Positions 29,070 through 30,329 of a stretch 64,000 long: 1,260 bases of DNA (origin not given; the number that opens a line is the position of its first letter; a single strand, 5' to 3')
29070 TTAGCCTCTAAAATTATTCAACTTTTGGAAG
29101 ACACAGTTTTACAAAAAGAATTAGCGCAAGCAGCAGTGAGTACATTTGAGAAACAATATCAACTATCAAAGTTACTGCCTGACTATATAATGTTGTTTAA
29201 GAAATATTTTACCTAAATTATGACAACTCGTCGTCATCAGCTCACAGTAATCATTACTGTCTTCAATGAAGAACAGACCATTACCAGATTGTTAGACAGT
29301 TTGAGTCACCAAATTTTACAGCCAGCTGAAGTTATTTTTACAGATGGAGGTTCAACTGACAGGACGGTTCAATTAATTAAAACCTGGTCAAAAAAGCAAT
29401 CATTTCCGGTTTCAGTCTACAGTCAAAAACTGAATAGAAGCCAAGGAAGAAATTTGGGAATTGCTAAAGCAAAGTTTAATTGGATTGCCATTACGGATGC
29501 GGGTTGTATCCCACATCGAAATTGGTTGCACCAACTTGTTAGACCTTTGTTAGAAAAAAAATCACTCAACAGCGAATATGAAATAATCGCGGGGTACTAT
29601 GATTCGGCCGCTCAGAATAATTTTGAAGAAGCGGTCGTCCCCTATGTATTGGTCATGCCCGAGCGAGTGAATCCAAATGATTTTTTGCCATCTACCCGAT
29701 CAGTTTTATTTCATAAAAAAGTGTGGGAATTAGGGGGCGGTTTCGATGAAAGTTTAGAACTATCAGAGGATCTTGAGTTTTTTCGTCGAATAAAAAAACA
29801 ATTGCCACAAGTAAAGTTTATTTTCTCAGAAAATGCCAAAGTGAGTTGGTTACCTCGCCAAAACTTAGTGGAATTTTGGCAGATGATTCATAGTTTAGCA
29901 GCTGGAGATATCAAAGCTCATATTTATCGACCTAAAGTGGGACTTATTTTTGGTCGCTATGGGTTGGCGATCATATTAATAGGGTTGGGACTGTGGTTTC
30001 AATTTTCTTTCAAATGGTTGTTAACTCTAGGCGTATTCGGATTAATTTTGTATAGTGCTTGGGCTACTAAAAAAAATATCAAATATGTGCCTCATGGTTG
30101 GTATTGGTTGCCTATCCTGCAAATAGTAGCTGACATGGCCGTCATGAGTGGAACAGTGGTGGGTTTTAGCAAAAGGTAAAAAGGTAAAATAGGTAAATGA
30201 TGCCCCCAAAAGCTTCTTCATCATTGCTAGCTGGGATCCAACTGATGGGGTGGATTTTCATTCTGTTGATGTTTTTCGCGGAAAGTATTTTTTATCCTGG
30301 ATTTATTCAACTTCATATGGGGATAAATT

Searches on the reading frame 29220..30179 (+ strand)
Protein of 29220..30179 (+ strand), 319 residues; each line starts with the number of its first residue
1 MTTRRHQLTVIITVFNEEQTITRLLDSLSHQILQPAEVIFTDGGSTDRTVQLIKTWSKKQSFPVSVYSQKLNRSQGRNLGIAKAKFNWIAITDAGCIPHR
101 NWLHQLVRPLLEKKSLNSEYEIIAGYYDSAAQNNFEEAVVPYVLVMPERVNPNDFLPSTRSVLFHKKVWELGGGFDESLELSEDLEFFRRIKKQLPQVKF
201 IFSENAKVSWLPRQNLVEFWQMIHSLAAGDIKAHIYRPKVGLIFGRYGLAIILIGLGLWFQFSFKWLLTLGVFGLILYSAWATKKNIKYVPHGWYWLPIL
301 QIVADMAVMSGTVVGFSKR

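Call 45: find_encoding_contigs(protein=window:29220-30179:+, flank=10000, max_places=1)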
Protein window:29220-30179:+ (319 aa): 5 contigs read that carry it; 1 place shown.
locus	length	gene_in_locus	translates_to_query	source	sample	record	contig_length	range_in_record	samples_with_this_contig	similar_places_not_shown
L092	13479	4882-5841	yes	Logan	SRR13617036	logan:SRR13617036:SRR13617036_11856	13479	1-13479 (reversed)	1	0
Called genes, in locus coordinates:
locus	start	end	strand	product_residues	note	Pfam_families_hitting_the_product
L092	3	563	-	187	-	?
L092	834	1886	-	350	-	PF01207:Dus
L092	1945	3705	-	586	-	PF13529:Peptidase_C39_2 (weak)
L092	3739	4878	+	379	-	PF13439:Glyco_transf_4 (weak), PF20706:GT4-conflict, PF00534:Glycos_transf_1, PF13692:Glyco_trans_1_4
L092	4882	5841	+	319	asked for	PF00535:Glycos_transf_2, PF10111:Glyco_tranf_2_2, PF13641:Glyco_tranf_2_3 (weak)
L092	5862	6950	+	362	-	-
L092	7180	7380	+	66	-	-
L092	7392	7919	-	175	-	PF13489:Methyltransf_23 (weak)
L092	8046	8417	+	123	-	-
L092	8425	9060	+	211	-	PF12917:YfbR-like, PF13023:HD_3, PF01966:HD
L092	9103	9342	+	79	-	-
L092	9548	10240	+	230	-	PF00535:Glycos_transf_2, PF10111:Glyco_tranf_2_2 (weak)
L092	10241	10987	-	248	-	-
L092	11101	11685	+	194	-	-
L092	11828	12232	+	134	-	PF01451:LMWPc (faint)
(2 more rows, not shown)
